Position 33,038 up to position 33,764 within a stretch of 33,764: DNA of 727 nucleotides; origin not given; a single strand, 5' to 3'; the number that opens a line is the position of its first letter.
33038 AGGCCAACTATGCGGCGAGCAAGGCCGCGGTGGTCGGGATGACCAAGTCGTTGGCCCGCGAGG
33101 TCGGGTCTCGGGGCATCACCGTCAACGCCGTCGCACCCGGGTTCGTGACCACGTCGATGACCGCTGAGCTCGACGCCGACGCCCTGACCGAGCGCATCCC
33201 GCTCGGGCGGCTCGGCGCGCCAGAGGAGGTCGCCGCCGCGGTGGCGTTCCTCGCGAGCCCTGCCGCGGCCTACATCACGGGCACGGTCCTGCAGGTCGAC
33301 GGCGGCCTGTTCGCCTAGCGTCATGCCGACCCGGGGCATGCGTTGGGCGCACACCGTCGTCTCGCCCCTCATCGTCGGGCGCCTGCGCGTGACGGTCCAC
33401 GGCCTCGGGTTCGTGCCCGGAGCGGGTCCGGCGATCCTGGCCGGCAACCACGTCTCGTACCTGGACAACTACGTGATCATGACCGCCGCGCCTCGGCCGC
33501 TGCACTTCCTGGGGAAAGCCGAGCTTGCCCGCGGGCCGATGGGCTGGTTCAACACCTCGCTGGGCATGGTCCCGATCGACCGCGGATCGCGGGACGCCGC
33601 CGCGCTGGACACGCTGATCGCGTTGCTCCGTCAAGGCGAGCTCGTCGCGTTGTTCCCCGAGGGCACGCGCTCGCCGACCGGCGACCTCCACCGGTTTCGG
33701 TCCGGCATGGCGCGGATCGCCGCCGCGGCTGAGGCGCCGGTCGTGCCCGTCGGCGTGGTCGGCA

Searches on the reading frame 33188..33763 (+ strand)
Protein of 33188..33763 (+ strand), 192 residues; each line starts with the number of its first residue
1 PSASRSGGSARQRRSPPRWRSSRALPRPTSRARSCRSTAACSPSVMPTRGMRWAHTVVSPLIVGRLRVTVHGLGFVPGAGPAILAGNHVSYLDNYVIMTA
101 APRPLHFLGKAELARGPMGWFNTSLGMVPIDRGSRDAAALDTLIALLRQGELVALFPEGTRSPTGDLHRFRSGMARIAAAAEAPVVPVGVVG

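Call 65: search_protein_families(library=pfam, proteins=[window:33188-33763:+], max_evalue=0.01)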
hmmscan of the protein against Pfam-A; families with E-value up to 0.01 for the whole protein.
window:33188-33763:+ (192 aa): 1 family
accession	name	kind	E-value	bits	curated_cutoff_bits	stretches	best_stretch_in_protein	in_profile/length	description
PF01553.26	Acyltransferase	-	6.9e-32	110.5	23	1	67-190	1-131/132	Acyltransferase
